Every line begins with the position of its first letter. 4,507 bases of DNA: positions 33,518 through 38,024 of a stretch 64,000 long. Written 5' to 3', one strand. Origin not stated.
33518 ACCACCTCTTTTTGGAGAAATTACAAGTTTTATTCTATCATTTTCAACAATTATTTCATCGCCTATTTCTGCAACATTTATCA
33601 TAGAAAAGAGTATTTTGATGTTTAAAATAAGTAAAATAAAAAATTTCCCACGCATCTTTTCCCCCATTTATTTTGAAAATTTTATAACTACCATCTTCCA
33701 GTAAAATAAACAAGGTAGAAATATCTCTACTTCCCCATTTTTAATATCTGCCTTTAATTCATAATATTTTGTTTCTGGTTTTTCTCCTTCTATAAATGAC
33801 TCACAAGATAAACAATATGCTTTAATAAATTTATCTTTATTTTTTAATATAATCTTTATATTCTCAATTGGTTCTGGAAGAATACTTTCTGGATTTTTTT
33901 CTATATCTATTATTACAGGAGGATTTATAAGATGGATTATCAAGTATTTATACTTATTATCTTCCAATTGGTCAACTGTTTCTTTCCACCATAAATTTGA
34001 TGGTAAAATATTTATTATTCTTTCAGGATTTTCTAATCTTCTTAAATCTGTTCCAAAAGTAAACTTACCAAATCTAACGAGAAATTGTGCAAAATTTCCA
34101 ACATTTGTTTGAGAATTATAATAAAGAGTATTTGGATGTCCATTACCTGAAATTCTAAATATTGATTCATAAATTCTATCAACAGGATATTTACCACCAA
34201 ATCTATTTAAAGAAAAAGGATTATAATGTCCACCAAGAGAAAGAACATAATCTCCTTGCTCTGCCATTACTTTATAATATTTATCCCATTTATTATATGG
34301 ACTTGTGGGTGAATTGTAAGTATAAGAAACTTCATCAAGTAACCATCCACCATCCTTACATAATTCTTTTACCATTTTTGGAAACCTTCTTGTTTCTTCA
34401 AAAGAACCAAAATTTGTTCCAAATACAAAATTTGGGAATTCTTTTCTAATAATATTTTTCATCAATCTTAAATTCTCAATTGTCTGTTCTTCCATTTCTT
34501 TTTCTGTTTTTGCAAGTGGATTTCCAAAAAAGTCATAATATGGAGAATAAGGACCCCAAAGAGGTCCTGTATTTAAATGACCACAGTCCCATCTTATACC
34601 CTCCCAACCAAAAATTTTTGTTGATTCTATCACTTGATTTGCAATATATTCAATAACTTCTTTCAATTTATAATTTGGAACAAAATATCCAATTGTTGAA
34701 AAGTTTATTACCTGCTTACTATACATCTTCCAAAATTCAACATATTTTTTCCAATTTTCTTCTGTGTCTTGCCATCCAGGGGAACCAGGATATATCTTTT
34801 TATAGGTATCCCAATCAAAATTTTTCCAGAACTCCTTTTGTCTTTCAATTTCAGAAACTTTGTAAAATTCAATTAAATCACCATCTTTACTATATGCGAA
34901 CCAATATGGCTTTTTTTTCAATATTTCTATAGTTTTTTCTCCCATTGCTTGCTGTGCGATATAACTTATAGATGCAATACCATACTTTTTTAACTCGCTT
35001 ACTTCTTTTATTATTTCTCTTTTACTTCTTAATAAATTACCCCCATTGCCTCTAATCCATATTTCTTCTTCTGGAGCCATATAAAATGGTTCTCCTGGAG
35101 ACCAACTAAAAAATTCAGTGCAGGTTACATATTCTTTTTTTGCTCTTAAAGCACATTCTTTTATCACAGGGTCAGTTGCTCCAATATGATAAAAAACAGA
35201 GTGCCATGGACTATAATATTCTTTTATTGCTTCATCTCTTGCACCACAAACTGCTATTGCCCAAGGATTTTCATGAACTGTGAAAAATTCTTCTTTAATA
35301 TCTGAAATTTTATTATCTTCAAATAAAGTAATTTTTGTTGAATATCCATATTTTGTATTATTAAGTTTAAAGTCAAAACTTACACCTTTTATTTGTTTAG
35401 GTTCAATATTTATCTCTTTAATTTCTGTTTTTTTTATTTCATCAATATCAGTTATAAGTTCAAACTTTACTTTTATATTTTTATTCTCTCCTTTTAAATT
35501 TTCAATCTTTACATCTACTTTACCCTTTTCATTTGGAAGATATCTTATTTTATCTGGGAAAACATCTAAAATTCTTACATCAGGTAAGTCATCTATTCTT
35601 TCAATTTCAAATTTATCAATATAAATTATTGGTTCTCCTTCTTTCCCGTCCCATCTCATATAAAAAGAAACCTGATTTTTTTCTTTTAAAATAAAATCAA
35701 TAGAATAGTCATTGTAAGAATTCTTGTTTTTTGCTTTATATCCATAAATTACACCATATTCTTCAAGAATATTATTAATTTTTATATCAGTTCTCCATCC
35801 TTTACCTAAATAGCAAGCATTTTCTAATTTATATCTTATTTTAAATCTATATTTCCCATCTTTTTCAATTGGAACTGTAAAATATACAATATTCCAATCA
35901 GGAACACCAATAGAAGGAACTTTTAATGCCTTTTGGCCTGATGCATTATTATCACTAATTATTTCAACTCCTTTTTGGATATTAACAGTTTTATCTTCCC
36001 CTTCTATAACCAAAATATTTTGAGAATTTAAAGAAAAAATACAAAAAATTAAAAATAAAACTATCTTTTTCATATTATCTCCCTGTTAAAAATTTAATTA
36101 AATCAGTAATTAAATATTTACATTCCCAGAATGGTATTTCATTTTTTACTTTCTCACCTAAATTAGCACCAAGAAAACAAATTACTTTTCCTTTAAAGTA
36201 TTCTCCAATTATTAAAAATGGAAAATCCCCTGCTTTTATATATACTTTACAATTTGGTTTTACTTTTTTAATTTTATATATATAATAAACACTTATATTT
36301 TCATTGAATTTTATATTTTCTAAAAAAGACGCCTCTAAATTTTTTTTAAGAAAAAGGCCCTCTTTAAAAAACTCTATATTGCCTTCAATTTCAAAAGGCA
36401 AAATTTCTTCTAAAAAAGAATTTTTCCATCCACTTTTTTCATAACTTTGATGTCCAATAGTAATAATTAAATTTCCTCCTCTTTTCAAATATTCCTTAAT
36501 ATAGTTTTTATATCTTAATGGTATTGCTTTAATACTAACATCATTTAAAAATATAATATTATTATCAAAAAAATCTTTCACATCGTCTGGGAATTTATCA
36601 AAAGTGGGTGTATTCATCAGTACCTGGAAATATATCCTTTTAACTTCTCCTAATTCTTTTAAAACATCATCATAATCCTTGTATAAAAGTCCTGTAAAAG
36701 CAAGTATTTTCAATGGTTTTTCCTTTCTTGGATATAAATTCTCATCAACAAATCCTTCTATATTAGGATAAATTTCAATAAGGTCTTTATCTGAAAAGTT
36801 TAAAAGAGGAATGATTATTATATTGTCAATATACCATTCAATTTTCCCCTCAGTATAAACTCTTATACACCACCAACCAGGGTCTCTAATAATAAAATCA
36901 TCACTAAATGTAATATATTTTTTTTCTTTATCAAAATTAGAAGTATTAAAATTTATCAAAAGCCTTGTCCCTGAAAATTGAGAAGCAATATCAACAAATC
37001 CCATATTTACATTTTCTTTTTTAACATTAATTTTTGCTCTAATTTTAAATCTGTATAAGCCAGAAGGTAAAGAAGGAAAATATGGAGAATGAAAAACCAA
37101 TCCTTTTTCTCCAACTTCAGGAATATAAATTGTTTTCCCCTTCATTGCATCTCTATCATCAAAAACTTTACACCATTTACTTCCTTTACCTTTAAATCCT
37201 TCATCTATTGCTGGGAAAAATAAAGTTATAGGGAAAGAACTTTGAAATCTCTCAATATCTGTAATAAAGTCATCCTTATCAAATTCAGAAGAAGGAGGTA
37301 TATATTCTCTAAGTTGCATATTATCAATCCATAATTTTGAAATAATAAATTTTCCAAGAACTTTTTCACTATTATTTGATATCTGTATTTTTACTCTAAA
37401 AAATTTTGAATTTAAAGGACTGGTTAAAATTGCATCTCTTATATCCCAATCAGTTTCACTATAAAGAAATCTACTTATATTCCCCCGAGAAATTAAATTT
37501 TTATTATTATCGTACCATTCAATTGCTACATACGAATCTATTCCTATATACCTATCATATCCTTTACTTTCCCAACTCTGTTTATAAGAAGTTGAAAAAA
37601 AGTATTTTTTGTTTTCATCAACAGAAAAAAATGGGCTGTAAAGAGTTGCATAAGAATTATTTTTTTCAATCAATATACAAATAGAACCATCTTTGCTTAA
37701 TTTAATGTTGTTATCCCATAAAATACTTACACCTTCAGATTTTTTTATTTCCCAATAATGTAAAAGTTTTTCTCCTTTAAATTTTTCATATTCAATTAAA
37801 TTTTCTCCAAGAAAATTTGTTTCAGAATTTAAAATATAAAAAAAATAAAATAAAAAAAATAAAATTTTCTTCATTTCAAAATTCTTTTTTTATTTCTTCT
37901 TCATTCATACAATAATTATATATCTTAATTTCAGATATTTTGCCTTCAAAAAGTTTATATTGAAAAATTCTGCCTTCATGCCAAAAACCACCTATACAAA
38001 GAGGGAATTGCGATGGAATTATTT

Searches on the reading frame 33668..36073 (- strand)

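Call 8: search_protein_families(library=pfam, proteins=[window:33668-36073:-], max_evalue=0.0001)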
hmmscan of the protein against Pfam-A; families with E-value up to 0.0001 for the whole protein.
window:33668-36073:- (801 aa): 1 family
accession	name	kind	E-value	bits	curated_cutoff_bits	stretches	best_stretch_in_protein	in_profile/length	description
PF13199.12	Glyco_hydro_66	-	3.7e-05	23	23.7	0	698-796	447-546/546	Glycosyl hydrolase family 66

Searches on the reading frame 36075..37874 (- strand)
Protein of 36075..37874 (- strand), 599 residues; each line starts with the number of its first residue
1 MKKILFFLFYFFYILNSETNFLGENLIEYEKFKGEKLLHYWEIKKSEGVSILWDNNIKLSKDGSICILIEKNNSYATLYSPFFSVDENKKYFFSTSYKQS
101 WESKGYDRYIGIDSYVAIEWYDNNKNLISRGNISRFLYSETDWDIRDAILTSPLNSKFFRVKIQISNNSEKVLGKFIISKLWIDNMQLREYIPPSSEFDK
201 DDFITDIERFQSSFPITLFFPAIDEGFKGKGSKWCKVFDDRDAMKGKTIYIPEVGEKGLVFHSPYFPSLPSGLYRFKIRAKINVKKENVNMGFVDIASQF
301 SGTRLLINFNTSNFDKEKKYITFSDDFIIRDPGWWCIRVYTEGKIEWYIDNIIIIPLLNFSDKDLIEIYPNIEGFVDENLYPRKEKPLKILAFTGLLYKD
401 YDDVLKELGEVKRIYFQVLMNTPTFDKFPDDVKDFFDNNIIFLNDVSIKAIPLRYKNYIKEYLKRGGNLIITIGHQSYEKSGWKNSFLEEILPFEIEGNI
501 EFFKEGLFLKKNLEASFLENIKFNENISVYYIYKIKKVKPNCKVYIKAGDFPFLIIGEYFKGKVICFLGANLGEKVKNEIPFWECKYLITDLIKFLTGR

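Call 8: search_protein_families(library=pfam, proteins=[window:36075-37874:-], max_evalue=0.0001)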
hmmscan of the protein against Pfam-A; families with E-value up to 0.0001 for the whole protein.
window:36075-37874:- (599 aa): 1 family
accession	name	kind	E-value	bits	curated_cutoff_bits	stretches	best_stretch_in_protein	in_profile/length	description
PF07090.17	GATase1_like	-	2.6e-06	27.6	27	1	447-568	89-216/247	Putative glutamine amidotransferase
